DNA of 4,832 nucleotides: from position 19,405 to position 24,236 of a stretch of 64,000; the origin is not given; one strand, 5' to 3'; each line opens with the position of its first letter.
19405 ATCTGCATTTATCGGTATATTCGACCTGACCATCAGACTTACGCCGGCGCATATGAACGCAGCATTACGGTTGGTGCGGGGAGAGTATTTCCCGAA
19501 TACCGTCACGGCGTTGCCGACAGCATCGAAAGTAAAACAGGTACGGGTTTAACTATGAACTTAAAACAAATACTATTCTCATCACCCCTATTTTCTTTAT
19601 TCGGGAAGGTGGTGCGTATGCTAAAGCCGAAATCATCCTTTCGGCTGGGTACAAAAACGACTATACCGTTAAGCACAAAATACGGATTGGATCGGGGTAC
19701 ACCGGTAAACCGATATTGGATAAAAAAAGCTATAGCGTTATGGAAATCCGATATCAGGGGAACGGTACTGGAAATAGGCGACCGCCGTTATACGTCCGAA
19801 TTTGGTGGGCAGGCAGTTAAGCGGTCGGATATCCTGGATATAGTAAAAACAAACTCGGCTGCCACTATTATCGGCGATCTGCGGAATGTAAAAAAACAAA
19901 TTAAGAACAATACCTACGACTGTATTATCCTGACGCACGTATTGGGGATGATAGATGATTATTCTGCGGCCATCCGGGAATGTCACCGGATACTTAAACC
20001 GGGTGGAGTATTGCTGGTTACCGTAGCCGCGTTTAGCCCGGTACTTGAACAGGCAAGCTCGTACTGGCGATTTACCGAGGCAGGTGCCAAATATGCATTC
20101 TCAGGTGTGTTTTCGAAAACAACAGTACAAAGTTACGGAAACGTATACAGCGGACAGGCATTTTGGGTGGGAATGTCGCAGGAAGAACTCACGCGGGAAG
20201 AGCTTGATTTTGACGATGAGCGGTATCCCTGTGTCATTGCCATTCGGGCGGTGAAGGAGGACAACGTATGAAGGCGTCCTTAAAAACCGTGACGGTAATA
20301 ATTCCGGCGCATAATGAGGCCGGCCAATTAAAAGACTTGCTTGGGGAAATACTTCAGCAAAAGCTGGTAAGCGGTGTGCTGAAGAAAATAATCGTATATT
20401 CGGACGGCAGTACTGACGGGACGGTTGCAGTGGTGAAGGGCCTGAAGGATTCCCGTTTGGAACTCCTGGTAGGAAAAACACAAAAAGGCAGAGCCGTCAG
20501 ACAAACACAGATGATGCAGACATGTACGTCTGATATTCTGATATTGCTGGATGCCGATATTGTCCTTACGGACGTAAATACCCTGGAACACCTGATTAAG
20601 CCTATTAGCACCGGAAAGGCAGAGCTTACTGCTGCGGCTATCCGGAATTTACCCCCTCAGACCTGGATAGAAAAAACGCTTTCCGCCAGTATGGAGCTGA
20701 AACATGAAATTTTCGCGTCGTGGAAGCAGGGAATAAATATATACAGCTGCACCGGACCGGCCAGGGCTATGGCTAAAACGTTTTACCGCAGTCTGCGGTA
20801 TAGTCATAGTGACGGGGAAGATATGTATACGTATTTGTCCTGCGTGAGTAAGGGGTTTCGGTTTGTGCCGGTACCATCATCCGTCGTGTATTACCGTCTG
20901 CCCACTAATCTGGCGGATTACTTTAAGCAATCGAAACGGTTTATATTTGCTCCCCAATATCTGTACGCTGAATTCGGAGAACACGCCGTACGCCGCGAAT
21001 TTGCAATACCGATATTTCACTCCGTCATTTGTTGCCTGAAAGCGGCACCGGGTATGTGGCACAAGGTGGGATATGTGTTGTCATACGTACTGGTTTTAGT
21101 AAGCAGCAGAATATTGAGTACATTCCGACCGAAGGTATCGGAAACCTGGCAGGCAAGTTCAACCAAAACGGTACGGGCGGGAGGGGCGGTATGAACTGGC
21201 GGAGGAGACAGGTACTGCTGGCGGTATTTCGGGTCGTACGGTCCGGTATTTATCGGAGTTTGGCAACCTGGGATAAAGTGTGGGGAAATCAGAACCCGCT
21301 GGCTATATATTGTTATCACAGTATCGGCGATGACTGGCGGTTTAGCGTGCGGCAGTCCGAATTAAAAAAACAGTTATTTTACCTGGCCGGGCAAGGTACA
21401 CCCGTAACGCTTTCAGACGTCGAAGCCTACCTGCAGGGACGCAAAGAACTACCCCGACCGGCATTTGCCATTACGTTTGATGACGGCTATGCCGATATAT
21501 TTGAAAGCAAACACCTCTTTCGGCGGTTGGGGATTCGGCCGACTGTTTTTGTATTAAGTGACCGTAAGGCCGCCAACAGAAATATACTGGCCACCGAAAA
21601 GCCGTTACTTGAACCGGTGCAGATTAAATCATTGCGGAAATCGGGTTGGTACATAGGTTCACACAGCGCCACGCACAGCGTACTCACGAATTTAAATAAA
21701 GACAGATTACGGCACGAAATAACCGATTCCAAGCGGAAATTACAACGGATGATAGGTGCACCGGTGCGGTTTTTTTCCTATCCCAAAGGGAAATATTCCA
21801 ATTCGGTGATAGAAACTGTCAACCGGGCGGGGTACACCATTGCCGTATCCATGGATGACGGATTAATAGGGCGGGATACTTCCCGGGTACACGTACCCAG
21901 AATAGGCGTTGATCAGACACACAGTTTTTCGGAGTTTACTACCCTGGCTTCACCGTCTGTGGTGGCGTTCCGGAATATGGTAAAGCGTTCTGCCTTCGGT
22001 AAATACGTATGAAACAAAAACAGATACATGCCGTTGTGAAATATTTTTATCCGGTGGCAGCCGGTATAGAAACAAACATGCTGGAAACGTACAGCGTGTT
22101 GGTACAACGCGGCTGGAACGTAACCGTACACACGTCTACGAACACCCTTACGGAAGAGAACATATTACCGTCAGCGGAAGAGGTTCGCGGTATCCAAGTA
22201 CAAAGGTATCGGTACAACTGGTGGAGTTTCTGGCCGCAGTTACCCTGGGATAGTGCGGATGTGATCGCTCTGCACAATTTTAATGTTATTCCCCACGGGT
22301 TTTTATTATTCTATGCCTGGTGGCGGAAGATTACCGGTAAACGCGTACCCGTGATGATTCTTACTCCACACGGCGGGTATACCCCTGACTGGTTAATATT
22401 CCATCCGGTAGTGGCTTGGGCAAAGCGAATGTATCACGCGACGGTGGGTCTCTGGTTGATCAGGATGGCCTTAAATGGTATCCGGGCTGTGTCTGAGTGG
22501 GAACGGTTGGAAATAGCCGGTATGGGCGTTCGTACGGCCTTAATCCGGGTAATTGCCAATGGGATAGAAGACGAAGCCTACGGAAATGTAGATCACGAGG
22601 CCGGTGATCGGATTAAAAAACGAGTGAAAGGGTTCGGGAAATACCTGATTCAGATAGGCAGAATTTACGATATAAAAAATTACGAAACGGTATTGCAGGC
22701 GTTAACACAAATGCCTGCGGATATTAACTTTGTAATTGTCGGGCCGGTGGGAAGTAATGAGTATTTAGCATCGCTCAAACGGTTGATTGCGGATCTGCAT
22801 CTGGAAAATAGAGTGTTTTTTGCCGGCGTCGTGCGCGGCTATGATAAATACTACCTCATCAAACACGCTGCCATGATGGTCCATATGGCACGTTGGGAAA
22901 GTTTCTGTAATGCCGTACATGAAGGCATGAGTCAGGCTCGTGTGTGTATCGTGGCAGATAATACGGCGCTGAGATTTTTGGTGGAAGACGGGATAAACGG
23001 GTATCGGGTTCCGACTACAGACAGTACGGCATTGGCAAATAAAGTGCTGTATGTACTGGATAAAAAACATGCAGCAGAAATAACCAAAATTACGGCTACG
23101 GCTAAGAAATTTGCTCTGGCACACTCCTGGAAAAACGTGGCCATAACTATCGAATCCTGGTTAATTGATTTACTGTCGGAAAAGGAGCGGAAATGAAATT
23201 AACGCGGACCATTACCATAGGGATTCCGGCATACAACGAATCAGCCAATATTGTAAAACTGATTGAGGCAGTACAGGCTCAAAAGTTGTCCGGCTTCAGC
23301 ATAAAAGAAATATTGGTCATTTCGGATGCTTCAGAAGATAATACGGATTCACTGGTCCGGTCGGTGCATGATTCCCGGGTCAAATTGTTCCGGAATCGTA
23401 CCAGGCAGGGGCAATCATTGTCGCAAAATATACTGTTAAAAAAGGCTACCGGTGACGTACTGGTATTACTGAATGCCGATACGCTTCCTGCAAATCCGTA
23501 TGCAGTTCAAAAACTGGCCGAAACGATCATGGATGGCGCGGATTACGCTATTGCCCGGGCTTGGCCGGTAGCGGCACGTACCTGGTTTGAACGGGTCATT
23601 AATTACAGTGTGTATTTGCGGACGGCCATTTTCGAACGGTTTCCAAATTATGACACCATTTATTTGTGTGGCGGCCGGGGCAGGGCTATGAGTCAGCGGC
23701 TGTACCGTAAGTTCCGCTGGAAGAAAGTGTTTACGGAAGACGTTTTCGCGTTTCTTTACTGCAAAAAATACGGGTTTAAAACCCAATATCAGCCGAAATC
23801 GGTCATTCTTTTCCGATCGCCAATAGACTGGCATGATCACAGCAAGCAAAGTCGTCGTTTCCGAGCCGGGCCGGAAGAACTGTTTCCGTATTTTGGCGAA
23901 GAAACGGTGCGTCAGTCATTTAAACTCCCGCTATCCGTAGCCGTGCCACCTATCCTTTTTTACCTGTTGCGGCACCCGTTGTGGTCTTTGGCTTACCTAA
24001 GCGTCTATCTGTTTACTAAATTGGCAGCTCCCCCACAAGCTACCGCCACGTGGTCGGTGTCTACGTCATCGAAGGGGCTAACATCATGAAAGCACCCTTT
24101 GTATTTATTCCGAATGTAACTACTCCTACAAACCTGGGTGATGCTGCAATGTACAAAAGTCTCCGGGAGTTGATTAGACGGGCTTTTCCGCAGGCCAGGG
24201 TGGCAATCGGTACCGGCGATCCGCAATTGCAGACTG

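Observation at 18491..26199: Translationally coupled module that decorates the glycan (kinase, methyltransferase, deacetylase, pyruvyl transferase) interleaved with GT2 and GT4 enzymes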

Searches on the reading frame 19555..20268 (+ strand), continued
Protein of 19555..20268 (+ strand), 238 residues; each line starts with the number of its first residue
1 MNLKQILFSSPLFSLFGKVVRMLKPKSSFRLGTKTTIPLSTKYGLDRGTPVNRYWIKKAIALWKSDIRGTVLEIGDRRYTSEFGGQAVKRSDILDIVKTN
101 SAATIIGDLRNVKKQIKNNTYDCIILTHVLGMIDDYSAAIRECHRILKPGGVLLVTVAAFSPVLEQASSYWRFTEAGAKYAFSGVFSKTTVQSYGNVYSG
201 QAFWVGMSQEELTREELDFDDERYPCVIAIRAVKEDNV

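Call 55: search_solved_structures(query=A2, max_evalue=0.1, show_alignments=1)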
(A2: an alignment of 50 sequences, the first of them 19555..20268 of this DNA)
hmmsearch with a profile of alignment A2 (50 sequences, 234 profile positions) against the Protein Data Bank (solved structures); distinct sequences matched with E-value up to 0.1: 21.
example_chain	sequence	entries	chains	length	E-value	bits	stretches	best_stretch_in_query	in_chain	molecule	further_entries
3cc8_A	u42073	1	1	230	8e-05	25.4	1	100-161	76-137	Putative methyltransferase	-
1vlm_A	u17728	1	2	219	0.00011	25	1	113-155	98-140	SAM-dependent methyltransferase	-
6uak_A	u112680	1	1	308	0.00013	24.7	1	105-168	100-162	SAM dependent methyltransferase LahSB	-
3dlc_A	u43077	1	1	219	0.00018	24.2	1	83-210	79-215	Putative S-adenosyl-L-methionine-dependent Methyltransferase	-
3i9f_A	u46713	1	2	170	0.00026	23.7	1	76-152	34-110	Putative type 11 methyltransferase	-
8k76_A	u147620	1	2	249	0.00038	23.2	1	79-156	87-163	S-adenosylmethionine-dependent methyltransferase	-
2gs9_A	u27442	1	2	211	0.0035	20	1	116-160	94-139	Hypothetical protein TT1324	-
8xt7_A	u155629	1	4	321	0.0048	19.6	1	100-153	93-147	Arsenite methyltransferase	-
4mwz_A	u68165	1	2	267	0.0069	19.1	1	79-215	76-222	Phosphoethanolamine N-methyltransferase, putative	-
8ys9_A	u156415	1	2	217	0.0076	18.9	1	106-154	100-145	Phosphatidylethanolamine N-methyltransferase/phosphatidyl-N-methylethanolamine N-methyltra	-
4iv0_A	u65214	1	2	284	0.0081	18.8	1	79-214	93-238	Phosphoethanolamine N-methyltransferase, putative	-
2avn_A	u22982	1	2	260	0.0089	18.7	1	121-163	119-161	ubiquinone/menaquinone biosynthesis methyltransferase-related protein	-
3mgg_A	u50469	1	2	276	0.016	17.9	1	93-153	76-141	Methyltransferase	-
1ve3_A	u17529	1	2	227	0.018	17.7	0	100-152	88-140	hypothetical protein PH0226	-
4krh_A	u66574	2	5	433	0.029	17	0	109-159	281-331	Phosphoethanolamine N-methyltransferase 2 | Phospholethanolamine N-methyltransferase 2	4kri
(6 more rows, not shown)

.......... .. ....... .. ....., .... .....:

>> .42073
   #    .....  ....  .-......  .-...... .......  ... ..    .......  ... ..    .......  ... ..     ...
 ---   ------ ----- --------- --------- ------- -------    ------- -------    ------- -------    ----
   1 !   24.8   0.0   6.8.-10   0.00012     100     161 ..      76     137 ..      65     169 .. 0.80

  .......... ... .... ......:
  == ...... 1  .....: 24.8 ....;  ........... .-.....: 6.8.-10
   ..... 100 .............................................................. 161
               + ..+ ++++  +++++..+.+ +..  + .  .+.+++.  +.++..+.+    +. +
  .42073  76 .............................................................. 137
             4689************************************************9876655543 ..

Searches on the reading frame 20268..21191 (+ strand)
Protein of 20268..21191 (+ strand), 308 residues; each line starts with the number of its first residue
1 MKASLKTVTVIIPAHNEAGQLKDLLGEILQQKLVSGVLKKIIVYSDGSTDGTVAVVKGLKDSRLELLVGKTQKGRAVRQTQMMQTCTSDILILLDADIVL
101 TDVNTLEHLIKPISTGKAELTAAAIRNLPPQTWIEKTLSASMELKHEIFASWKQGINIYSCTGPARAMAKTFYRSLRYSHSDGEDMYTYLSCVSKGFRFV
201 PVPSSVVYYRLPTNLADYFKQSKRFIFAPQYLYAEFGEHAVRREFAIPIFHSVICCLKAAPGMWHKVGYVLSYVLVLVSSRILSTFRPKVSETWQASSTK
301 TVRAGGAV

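Call 6: search_protein_families(library=pfam, proteins=[window:20268-21191:+], max_evalue=0.01)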
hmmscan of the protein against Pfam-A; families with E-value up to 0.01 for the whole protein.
window:20268-21191:+ (308 aa): 6 families
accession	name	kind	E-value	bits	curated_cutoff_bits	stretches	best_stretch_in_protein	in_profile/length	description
PF00535.33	Glycos_transf_2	-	4.4e-18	66.2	23.3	1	9-146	1-139/168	Glycosyl transferase family 2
PF13641.12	Glyco_tranf_2_3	-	3.4e-12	47.3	27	1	8-225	3-227/230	Glycosyltransferase like family 2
PF13704.12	Glyco_tranf_2_4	-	2.9e-06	28.1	27.5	1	23-97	5-81/98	Glycosyl transferase family 2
PF13632.12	Glyco_trans_2_3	-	7.2e-06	26.4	27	1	168-274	84-180/198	Glycosyl transferase family group 2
PF10111.15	Glyco_tranf_2_2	-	0.001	19.1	27.3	1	9-112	1-105/276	Glycosyltransferase like family 2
PF13506.12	Glyco_transf_21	-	0.01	15.8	21.7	0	77-152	20-96/174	Glycosyl transferase family 21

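Call 7: search_protein_families(library=ncbifam, proteins=[window:20268-21191:+], max_evalue=0.01)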
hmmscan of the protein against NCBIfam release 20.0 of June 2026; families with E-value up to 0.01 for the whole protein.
window:20268-21191:+ (308 aa): 15 families
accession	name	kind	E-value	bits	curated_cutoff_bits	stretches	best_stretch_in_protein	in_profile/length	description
TIGR04283.1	glyco_like_mftF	equivalog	1.5e-12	47.6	182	1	9-149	2-132/221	TIGR04283 family arsenosugar biosynthesis glycosyltransferase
TIGR03937.1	PgaC_IcaA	equivalog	3.8e-12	45.9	422.3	1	4-115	43-152/407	poly-beta-1,6-N-acetyl-D-glucosamine synthase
TIGR03965.1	mycofact_glyco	equivalog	4.9e-10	38.9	280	1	4-135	72-202/467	mycofactocin biosynthesis glycosyltransferase MftF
NF041875.1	EPS_EpsD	equivalog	1.1e-09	38.1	370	1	8-108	1-100/325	exopolysaccharide biosynthesis glycosyltransferase EpsD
TIGR03469.1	HpnB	hypoth_equivalog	3.3e-08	33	379.25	1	4-135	42-181/386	hopene-associated glycosyltransferase HpnB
TIGR04182.1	glyco_TIGR04182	equivalog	6.5e-08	32.3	325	1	8-120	2-104/293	S-layer glycoprotein N-glycosyltransferase AglJ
TIGR04242.1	nodulat_NodC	equivalog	7.2e-08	31.8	550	1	5-225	47-280/395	chitooligosaccharide synthase NodC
NF010496.0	PRK13915.1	equivalog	9.8e-07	28.1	262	1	6-115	31-144/307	glucosyl-3-phosphoglycerate synthase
NF038302.1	EPS_HpsE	equivalog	3e-06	26.4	300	1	8-99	3-98/307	hormogonium polysaccharide biosynthesis glycosyltransferase HpsE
NF007482.0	PRK10073.1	equivalog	1.8e-05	24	423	1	1-101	1-99/334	glycosyltransferase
NF045692.1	OglycostaseCruG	equivalog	5.2e-05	22.3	600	1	4-70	39-104/386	2'-O-glycosyltransferase CruG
NF047683.1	TeichurnBiosyTuaG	equivalog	8.7e-05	22.3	400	1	2-110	2-108/252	teichuronic acid biosynthesis protein TuaG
NF050050.1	ProtGlycPglI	equivalog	0.0013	18.2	500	1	7-122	3-117/306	GalNAc(5)-diNAcBac-PP-undecaprenol beta-1,3-glucosyltransferase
TIGR03111.1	glyc2_xrt_Gpos1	hypoth_equivalog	0.0029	16.5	363.95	1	3-115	46-158/439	TIGR03111 family XrtG-associated glycosyltransferase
NF007986.1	PRK10714.1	equivalog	0.0073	15.4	529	0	3-99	3-102/316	undecaprenyl-phosphate 4-deoxy-4-formamido-L-arabinose transferase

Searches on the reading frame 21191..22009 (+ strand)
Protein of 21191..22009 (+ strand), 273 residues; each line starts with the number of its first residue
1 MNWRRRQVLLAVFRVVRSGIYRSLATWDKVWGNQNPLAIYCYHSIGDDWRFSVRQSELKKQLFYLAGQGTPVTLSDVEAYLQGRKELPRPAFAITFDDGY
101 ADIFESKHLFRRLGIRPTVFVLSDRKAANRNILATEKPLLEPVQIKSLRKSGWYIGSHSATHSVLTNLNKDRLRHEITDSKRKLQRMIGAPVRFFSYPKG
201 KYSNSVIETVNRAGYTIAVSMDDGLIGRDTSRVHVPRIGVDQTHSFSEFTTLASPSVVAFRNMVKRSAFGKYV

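Call 6: search_protein_families(library=pfam, proteins=[window:21191-22009:+], max_evalue=0.01)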
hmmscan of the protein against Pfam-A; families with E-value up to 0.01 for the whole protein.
window:21191-22009:+ (273 aa): 1 family
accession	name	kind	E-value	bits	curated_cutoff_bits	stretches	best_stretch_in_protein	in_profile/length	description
PF01522.26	Polysacc_deac_1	-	2.5e-23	82.8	23.1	1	86-217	3-123/124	Polysaccharide deacetylase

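Call 7: search_protein_families(library=ncbifam, proteins=[window:21191-22009:+], max_evalue=0.01)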
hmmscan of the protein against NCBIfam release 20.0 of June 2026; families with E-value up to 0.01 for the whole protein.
window:21191-22009:+ (273 aa): 12 families
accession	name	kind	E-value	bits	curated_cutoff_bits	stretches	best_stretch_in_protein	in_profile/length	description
TIGR03938.2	deacetyl_PgaB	equivalog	7.7e-18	64.1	321.9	2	37-105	3-79/621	poly-beta-1,6-N-acetyl-D-glucosamine N-deacetylase PgaB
NF011177.0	PRK14582.1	equivalog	2.2e-16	59.3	923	2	24-104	37-121/671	poly-beta-1,6-N-acetyl-D-glucosamine N-deacetylase PgaB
NF011176.0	PRK14581.1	equivalog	4.6e-13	48.2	1091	2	22-105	35-122/673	poly-beta-1,6-N-acetyl-D-glucosamine N-deacetylase PgaB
TIGR02764.1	spore_ybaN_pdaB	equivalog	6.7e-13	48.8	237.4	1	93-217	9-123/191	polysaccharide deacetylase family sporulation protein PdaB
TIGR02884.1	spore_pdaA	equivalog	1.9e-10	40.8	298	1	94-216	41-154/224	delta-lactam-biosynthetic de-N-acetylase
TIGR03933.1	PIA_icaB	equivalog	2.1e-09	37.3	248.35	1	50-242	32-231/245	intercellular adhesin biosynthesis polysaccharide N-deacetylase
TIGR02873.1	spore_ylxY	hypoth_equivalog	8.2e-08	31.8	391.5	1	146-214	131-199/268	probable sporulation protein, polysaccharide deacetylase family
TIGR04243.1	nodulat_NodB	equivalog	9e-08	31.8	240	1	142-217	44-121/197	chitooligosaccharide deacetylase NodB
NF045820.1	PgAcgDacpgdA_Strep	equivalog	9.3e-08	31.3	800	1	73-206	251-374/463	peptidoglycan-N-acetylglucosamine deacetylase PgdA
NF045821.1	PgAcgDacpgdA1_Bac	equivalog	5.6e-07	28.7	400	1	89-208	87-196/282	peptidoglycan-N-acetylglucosamine deacetylase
TIGR03006.1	pepcterm_polyde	equivalog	0.00016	20.9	276.2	1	142-220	63-144/272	XrtA system polysaccharide deacetylase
NF050820.1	PolSacchBiosHfsH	equivalog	0.00024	20.8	400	1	85-243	29-183/249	oligosaccharide deacetylase HfsH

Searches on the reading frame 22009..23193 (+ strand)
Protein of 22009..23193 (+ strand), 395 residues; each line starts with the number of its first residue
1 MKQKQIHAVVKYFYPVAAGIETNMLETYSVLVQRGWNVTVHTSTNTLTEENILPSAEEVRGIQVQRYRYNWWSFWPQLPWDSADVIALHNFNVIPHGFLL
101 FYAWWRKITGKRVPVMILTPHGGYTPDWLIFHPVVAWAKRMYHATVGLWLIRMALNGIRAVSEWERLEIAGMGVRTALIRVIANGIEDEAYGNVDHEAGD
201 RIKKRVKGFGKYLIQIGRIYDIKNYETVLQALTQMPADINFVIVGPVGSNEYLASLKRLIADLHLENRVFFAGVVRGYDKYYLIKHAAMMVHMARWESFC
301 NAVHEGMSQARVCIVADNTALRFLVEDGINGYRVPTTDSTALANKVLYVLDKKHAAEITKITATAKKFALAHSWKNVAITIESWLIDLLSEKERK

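Call 6: search_protein_families(library=pfam, proteins=[window:22009-23193:+], max_evalue=0.01)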
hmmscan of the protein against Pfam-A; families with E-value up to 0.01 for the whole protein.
window:22009-23193:+ (395 aa): 4 families
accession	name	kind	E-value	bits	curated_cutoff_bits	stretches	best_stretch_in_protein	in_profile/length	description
PF00534.26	Glycos_transf_1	-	2.1e-22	79.9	26.4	1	208-357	13-163/172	Glycosyl transferases group 1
PF13692.12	Glyco_trans_1_4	-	5e-20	72.6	27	1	211-351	2-141/142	Glycosyl transferases group 1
PF13439.12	Glyco_transf_4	-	2.5e-12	47.6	28.5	1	19-189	3-169/170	Glycosyltransferase Family 4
PF13579.12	Glyco_trans_4_4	-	2.2e-11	44.8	29.7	1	19-185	2-158/158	Glycosyl transferase 4-like domain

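Call 7: search_protein_families(library=ncbifam, proteins=[window:22009-23193:+], max_evalue=0.01)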
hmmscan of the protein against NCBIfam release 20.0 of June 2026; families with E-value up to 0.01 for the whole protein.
window:22009-23193:+ (395 aa): 22 families
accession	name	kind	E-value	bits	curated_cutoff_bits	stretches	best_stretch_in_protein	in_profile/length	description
NF041010.1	glycosy_Agl16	equivalog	2.6e-48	164.7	575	1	7-383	4-346/352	glycosylation protein Agl16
NF046085.1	XrtY_assoc_Gly1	equivalog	1.6e-19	70.1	400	1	37-364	38-361/387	XrtY-associated glycosyltransferase XYAG1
TIGR03999.1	thiol_BshA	equivalog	6.8e-14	51.6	273.7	1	156-360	146-347/375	N-acetyl-alpha-D-glucosaminyl L-malate synthase BshA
TIGR04063.1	stp3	hypoth_equivalog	4e-13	49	442.05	1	158-376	161-383/397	TIGR04063 family PEP-CTERM/XrtA system glycosyltransferase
NF041876.1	EPS_EpsE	equivalog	4.3e-13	49.3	400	1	213-357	217-366/389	exopolysaccharide biosynthesis GT4 family glycosyltransferase EpsE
NF050063.1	ProtGlycPglJ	equivalog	1.4e-11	44.2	500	1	203-366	187-346/363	N-acetylgalactosamine-N,N'-diacetylbacillosaminyl-diphospho-undecaprenol 4-alpha-N-acetylgalactosaminyltransferase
NF038295.1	EPS_HpsP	equivalog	2.2e-11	43.4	550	1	173-379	173-378/388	hormogonium polysaccharide biosynthesis glycosyltransferase HpsP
TIGR03449.1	mycothiol_MshA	equivalog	2.4e-10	39.9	462.5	1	172-382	183-397/406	D-inositol-3-phosphate glycosyltransferase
NF047880.1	glyco_SdgA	exception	1.1e-09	37.5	800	1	211-357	316-461/488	serine-aspartate repeat adhesin O-glycosyltransferase SdgA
TIGR04157.1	glyco_rSAM_CFB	subfamily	1.3e-09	37.6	400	1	174-346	190-360/406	TIGR04157 family glycosyltransferase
NF047881.1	glyco_SdgB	exception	1.9e-09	36.7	800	1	234-357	348-467/496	serine-aspartate repeat adhesin O-glycosyltransferase SdgB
NF007396.0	PRK09922.1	equivalog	7.1e-09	35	385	1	171-377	152-351/361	lipopolysaccharide 1,6-galactosyltransferase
NF012028.0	PRK15484.1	subfamily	1e-08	34.7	618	1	176-384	160-374/380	lipopolysaccharide N-acetylglucosaminyltransferase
TIGR03088.1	stp2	hypoth_equivalog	1.4e-08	34.3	409.05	1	172-357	155-344/374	TIGR03088 family PEP-CTERM/XrtA system glycosyltransferase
TIGR02149.1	glgA_Coryne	subfamily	1.6e-08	34.1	302.4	1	156-378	146-380/391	glycogen synthase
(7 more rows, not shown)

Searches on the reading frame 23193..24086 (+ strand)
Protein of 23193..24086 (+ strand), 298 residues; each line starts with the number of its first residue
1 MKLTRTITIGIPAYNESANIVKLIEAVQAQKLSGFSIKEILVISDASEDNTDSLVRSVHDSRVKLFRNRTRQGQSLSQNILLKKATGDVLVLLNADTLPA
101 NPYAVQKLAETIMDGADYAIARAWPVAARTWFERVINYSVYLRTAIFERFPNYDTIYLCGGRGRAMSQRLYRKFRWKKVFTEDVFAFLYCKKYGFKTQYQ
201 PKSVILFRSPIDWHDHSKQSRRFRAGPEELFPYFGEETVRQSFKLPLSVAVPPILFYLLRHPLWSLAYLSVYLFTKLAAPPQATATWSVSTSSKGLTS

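Call 6: search_protein_families(library=pfam, proteins=[window:23193-24086:+], max_evalue=0.01)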
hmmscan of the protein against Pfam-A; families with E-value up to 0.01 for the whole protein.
window:23193-24086:+ (298 aa): 3 families
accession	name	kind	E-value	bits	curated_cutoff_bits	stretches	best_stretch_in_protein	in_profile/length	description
PF00535.33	Glycos_transf_2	-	6e-22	78.8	23.3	1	8-135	1-127/168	Glycosyl transferase family 2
PF13641.12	Glyco_tranf_2_3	-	1.7e-14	54.8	27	1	7-222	3-226/230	Glycosyltransferase like family 2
PF13632.12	Glyco_trans_2_3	-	9.3e-06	26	27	1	91-270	3-184/198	Glycosyl transferase family group 2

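Call 7: search_protein_families(library=ncbifam, proteins=[window:23193-24086:+], max_evalue=0.01)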
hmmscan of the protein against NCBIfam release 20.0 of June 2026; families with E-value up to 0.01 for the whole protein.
window:23193-24086:+ (298 aa): 20 families
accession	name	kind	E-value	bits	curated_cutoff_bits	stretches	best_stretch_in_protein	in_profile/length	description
TIGR04283.1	glyco_like_mftF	equivalog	3e-13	49.9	182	1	7-147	1-132/221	TIGR04283 family arsenosugar biosynthesis glycosyltransferase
TIGR03937.1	PgaC_IcaA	equivalog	1.3e-10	40.9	422.3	1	5-113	45-151/407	poly-beta-1,6-N-acetyl-D-glucosamine synthase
TIGR03965.1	mycofact_glyco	equivalog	5.6e-10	38.7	280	1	4-113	73-181/467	mycofactocin biosynthesis glycosyltransferase MftF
NF038302.1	EPS_HpsE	equivalog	2.8e-09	36.4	300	1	7-105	3-105/307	hormogonium polysaccharide biosynthesis glycosyltransferase HpsE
NF047683.1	TeichurnBiosyTuaG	equivalog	6.4e-09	35.8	400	1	4-98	5-98/252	teichuronic acid biosynthesis protein TuaG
NF010496.0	PRK13915.1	equivalog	1.6e-08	34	262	1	2-115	28-145/307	glucosyl-3-phosphoglycerate synthase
NF041875.1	EPS_EpsD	equivalog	9.4e-08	31.8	370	1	9-106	3-98/325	exopolysaccharide biosynthesis glycosyltransferase EpsD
NF047588.1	GlcsyltransPgfSStrep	equivalog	1.8e-07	30.7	500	1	7-119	3-117/308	glycosyltransferase PgfS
NF050050.1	ProtGlycPglI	equivalog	4.6e-07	29.5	500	1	7-118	4-114/306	GalNAc(5)-diNAcBac-PP-undecaprenol beta-1,3-glucosyltransferase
TIGR04242.1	nodulat_NodC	equivalog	3.2e-06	26.4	550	1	6-205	49-262/395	chitooligosaccharide synthase NodC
NF007482.0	PRK10073.1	equivalog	4.6e-06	25.9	423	1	4-97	5-96/334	glycosyltransferase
NF007986.1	PRK10714.1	equivalog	5e-06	25.8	529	1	5-118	6-121/316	undecaprenyl-phosphate 4-deoxy-4-formamido-L-arabinose transferase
TIGR04182.1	glyco_TIGR04182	equivalog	6.6e-06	25.7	325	1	7-120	2-106/293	S-layer glycoprotein N-glycosyltransferase AglJ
TIGR04195.1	S_glycosyl_SunS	equivalog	8.1e-05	21.6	350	1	5-98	57-143/421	SunS family peptide S-glycosyltransferase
NF045692.1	OglycostaseCruG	equivalog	9.3e-05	21.5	600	1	6-68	42-103/386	2'-O-glycosyltransferase CruG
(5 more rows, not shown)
